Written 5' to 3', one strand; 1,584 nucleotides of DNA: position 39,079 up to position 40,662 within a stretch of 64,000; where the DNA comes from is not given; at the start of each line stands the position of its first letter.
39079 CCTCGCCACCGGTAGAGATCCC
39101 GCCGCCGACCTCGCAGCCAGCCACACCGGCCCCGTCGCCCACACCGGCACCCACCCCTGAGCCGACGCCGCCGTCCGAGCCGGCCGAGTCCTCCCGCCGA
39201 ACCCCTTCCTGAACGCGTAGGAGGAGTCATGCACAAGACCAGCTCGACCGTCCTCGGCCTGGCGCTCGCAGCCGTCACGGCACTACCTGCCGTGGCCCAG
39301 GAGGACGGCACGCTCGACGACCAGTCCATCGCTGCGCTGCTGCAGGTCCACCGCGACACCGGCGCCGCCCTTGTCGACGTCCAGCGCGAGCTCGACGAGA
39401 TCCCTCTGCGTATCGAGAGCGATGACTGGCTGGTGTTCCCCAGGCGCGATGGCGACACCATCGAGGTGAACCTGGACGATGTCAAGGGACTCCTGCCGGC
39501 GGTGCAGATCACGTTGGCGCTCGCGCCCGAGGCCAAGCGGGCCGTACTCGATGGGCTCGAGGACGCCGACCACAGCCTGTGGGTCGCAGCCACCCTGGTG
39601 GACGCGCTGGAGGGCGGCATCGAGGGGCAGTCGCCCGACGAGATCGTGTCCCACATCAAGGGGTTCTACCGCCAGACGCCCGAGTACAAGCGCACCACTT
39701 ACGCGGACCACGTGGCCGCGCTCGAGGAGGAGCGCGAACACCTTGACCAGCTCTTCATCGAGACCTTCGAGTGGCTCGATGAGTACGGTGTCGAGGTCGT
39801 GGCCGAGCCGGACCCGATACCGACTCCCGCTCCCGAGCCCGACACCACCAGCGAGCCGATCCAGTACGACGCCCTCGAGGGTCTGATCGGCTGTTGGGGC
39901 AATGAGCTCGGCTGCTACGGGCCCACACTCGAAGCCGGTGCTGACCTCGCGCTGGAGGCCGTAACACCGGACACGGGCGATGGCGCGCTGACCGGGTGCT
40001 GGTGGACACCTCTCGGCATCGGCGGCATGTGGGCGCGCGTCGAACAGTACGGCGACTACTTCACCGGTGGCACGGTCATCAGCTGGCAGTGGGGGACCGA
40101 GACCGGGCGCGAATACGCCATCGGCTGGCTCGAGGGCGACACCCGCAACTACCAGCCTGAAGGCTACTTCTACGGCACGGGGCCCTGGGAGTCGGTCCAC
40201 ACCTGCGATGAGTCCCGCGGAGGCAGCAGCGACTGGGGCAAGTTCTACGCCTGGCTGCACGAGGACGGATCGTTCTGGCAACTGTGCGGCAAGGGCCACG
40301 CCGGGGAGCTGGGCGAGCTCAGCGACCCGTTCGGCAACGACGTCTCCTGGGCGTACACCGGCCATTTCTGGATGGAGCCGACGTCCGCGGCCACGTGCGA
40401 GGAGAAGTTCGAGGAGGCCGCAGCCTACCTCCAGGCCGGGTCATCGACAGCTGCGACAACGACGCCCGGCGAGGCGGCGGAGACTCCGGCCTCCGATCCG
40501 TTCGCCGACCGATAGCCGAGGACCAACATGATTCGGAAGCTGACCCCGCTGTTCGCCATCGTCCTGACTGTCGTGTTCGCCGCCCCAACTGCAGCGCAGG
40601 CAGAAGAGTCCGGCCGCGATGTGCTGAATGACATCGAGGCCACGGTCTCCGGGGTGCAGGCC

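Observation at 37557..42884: Operon-like array of paralogous secreted proteins of unrecognised family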

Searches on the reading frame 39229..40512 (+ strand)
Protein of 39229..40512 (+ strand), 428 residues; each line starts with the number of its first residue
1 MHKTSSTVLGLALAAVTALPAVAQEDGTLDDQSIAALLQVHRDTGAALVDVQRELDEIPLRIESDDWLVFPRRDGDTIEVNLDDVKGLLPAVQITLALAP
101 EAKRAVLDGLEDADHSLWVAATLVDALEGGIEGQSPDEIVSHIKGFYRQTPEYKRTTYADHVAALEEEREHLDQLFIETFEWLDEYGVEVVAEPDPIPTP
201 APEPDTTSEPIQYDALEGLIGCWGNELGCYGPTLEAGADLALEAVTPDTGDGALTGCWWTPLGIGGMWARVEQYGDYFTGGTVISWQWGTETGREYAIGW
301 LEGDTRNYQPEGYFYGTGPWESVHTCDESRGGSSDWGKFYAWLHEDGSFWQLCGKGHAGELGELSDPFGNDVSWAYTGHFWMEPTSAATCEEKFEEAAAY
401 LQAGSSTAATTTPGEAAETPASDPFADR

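Call 8: search_protein_families(library=pfam, proteins=[window:39229-40512:+], max_evalue=1)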
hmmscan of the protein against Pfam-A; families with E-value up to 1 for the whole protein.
window:39229-40512:+ (428 aa): 0 families

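Call 9: find_homologous_proteins(query=window:39229-40512:+, max_evalue=0.001)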
Query window:39229-40512:+ (428 aa): 4 proteins with E <= 0.001 among 8000 candidates.
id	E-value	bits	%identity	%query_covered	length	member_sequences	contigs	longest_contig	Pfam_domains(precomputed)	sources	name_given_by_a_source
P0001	2.7e-230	783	83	94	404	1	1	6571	-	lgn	-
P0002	5.4e-215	733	91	82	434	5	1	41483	-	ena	-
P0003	6.5e-188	643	70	89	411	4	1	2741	-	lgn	-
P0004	1.0e-186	639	70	88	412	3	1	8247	-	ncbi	ncbi:MAG: hypothetical protein AB1Z66_11740 [Candidatus Limnocylindrales bacterium]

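Call 10: find_encoding_contigs(protein=P0002, flank=10000, max_places=4)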
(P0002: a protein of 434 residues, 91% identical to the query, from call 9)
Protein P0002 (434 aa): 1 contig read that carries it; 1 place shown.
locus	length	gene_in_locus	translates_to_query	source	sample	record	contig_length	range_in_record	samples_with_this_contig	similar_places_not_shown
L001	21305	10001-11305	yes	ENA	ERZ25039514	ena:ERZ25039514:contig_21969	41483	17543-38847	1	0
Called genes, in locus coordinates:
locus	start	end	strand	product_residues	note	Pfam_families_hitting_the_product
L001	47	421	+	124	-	PF01479:S4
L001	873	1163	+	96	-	-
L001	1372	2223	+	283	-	-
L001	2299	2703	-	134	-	-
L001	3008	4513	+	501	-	-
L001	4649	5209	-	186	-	-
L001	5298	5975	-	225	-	-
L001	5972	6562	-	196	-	PF07638:Sigma70_ECF (faint), PF04542:Sigma70_r2, PF08281:Sigma70_r4_2, PF04545:Sigma70_r4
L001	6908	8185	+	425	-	-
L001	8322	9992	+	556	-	-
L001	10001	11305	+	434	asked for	-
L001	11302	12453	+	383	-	-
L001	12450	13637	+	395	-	-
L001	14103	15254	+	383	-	-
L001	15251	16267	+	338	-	-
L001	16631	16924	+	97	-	-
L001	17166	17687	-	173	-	PF07690:MFS_1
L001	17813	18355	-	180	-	PF00596:Aldolase_II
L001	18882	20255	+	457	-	PF07690:MFS_1 (weak), PF13347:MFS_2, PF07690:MFS_1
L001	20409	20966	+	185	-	-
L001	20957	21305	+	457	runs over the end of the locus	PF07690:MFS_1, PF03209:PUCC (faint), PF13347:MFS_2, PF07690:MFS_1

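Call 11: find_encoding_contigs(protein=P0004, flank=10000, max_places=4)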
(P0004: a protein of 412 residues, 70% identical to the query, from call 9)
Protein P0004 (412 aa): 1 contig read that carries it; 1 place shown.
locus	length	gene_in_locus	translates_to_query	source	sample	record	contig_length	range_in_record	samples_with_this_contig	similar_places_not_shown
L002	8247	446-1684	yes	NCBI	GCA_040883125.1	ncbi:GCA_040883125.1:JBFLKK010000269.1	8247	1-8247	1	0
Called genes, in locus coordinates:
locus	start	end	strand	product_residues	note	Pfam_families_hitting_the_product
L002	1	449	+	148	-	?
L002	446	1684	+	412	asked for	-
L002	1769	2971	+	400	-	-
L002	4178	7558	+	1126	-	PF00211:Guanylate_cyc, PF13191:AAA_16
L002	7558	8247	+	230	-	PF12773:DZR, PF13240:Zn_Ribbon_1, PF13248:Zn_ribbon_3 (faint), PF24463:DUF7577 (faint), PF13240:Zn_Ribbon_1 (weak), PF00211:Guanylate_cyc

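Call 12: find_encoding_contigs(protein=P0001, flank=10000, max_places=4)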
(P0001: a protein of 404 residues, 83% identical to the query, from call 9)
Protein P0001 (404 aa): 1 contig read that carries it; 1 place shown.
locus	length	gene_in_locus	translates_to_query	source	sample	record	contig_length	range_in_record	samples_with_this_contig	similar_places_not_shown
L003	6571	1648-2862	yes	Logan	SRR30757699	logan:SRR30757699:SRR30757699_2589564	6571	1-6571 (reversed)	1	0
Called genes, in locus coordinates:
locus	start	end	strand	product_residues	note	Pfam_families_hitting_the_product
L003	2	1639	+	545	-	?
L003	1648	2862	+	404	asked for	-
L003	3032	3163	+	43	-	-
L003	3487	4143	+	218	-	PF20473:MmeI_Mtase (weak)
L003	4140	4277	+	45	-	-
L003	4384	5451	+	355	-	-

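Call 28: search_protein_families(library=ncbifam, proteins=[window:39229-40512:+], max_evalue=10)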
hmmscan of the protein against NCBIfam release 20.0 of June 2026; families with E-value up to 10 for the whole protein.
window:39229-40512:+ (428 aa): 0 families

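Call 50: predict_structure(alignment_id=A3)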
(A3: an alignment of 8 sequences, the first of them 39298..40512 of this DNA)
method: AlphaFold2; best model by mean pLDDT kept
length: 405 residues; sequences in the alignment: 8
mean_pLDDT: 54.5   pTM: 0.40
mean pLDDT of the five models: 54.5, 53.5, 53.5, 52.5, 51.1
residues with pLDDT >= 90: 32; 70-90: 90; 50-70: 81; < 50: 202
segments of 3 or more residues with pLDDT < 50: 1-3, 167-231, 238-241, 250-288, 292-315, 317-359, 381-399
pLDDT, mean of each block of 10 residues (from residue 1): 59 77 82 92 86 82 75 67 64 64 65 83 89 91 92 81 58 30 25 23 24 24 35 53 53 33 30 31 45 37 36 45 37 38 42 38 68 62 33 39 44
secondary structure, 60 per line:
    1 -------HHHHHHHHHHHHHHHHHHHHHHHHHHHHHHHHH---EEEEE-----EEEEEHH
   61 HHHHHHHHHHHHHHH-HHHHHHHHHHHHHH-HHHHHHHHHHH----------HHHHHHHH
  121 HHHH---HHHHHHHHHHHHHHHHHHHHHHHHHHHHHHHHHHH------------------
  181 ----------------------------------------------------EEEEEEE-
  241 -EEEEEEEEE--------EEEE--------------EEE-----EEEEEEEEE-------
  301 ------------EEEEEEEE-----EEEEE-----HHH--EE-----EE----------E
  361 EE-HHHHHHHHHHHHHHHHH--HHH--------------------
elements in order: H8-40 E44-48 E54-58 H59-75 H77-90 H92-102 H113-124 H128-162 E233-239 E242-250 E259-262 E277-279 E285-293 E313-320 E326-330 E360-362 H364-380
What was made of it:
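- AlphaFold2 model of the module: pLDDT 60-92, with the hairpin on the conserved motif (call 50).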

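Call 55: fold_search(model_id=the predicted structure, library=pdb)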
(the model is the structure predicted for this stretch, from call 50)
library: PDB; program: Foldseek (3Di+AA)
matches with E <= 10: 264; with E <= 0.001: 0
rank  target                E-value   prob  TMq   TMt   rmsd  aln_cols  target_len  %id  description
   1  8bp8_A                4.0e-01  0.04  0.08  0.05  36.4       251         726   12  SPA of Trypsin untreated Rotavirus TLP spike (released 2023-04-05)
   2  7sqc_1H               8.2e-01  0.14  0.12  0.23  24.1       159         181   14  Ciliary C1 central pair apparatus isolated from Chlamydomonas reinhardtii (released 2022-04-13)
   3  5sxc_B                8.2e-01  0.13  0.13  0.21  17.4       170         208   12  Crystal Structure of PI3Kalpha in complex with fragment 8 (released 2017-02-15)
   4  6ch2_D                9.1e-01  0.11  0.11  0.22  18.4       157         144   12  Crystal structure of the cytoplasmic domain of FlhA and FliT-FliD complex (released 2018-05-16)
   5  5sx9_B                9.7e-01  0.14  0.14  0.20  19.4       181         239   12  Crystal Structure of PI3Kalpha in complex with fragment 14 (released 2017-02-15)
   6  4irv_A                9.7e-01  0.10  0.12  0.21  24.6       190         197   14  Structure of the Helicobacter pylori CagA Oncogene Bound to the Human Tumor Suppressor Apoptosis-stimulating Protein o (released 2014-01-15)
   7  5sxe_B                1.1e+00  0.10  0.13  0.20  17.6       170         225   12  Crystal Structure of PI3Kalpha in complex with fragments 19 and 28 (released 2017-02-15)
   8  5fi4_B                1.3e+00  0.09  0.12  0.17  20.0       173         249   11  Discovery of imidazo[1,2-a]-pyridine inhibitors of pan-PI3 kinases that are efficacious in a mouse xenograft model (released 2016-02-03)
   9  3pwx_B                1.4e+00  0.07  0.09  0.18  20.9       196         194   11  Structure of putative flagellar hook-associated protein from Vibrio parahaemolyticus (released 2011-01-19)
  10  7myn_B                1.5e+00  0.16  0.16  0.22  19.0       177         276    8  Cryo-EM Structure of p110alpha in complex with p85alpha (released 2021-11-10)
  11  3mtt                  1.6e+00  0.15  0.15  0.29  18.4       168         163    8  Crystal structure of iSH2 domain of human p85beta, Northeast Structural Genomics Consortium Target HR5531C (released 2010-05-19)
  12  5uk8_B                1.6e+00  0.09  0.13  0.19  20.0       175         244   12  The co-structure of (R)-4-(6-(1-(cyclopropylsulfonyl)cyclopropyl)-2-(1H-indol-4-yl)pyrimidin-4-yl)-3-methylmorpholine  (released 2017-06-14)
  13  4irv_C                1.6e+00  0.08  0.11  0.21  24.3       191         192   13  Structure of the Helicobacter pylori CagA Oncogene Bound to the Human Tumor Suppressor Apoptosis-stimulating Protein o (released 2014-01-15)
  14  9k2v_A                1.6e+00  0.01  0.09  0.05  32.1       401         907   10  Cyanophage A4 pre-ejectosome (released 2025-04-09)
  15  3err_A                1.7e+00  0.20  0.16  0.13  14.9       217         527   15  Microtubule binding domain from mouse cytoplasmic dynein as a fusion with seryl-tRNA synthetase (released 2008-11-25)
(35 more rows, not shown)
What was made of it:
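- On ClyA-superfamily alpha-pore-forming toxins: ClyA comes in at Foldseek E = 2.7 (calls 50, 55).
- ClyA appears in the Foldseek list at E = 2.7 (call 55).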

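Call 77: fold_search(model_id=the predicted structure, library=viral)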
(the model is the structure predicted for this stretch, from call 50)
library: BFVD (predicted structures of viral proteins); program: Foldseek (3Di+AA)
matches with E <= 10: 254; with E <= 0.001: 0
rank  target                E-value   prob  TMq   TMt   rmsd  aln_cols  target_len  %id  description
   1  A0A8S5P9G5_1          5.5e-02  0.20  0.11  0.06  26.5       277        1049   13  Minor tail protein (Fragment) [Myoviridae sp. ctTYJ16]
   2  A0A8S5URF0            1.6e-01  0.66  0.16  0.18  13.5       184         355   10  Nucleoporin (Fragment) [Siphoviridae sp. ctg6c78]
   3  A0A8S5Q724            1.6e-01  0.11  0.09  0.12  26.7       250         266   14  Uncharacterized protein [Podoviridae sp. ctJaJ36]
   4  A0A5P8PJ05            1.8e-01  0.15  0.09  0.15  18.1       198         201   13  Uncharacterized protein [Stenotrophomonas phage Mendera]
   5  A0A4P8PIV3            2.2e-01  0.06  0.09  0.12  23.4       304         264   11  ORF18 [White sturgeon adenovirus 1]
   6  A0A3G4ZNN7            2.3e-01  0.11  0.11  0.15  30.7       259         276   12  Uncharacterized protein [Terrestrivirus sp.]
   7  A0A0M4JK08            2.3e-01  0.05  0.11  0.10  30.8       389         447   12  (no name in the UniProt tables at hand)
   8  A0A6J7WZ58            3.0e-01  0.10  0.10  0.08  31.6       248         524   12  Uncharacterized protein [uncultured Caudovirales phage]
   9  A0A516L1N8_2          3.0e-01  0.06  0.09  0.06  23.6       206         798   11  (no name in the UniProt tables at hand)
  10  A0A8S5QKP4            3.3e-01  0.08  0.10  0.11  17.4       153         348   11  Uncharacterized protein [Siphoviridae sp. ctezl47]
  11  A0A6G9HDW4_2          3.7e-01  0.25  0.16  0.07  28.6       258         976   14  Uncharacterized protein [Carcinus maenas virus 1]
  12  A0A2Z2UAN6            3.9e-01  0.10  0.09  0.17  19.6       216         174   14  Putative internal virion protein B [Ralstonia phage RPSC1]
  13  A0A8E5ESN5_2          4.2e-01  0.11  0.11  0.06  21.7       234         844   12  Protein ORF131 [Anguillid herpesvirus 1]
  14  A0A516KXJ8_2          4.4e-01  0.35  0.16  0.08   9.0       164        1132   15  (no name in the UniProt tables at hand)
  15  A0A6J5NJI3            4.4e-01  0.13  0.11  0.22  23.2       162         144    9  Uncharacterized protein [uncultured Caudovirales phage]
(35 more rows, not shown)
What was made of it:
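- The structural matches are non-significant (calls 55, 77).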
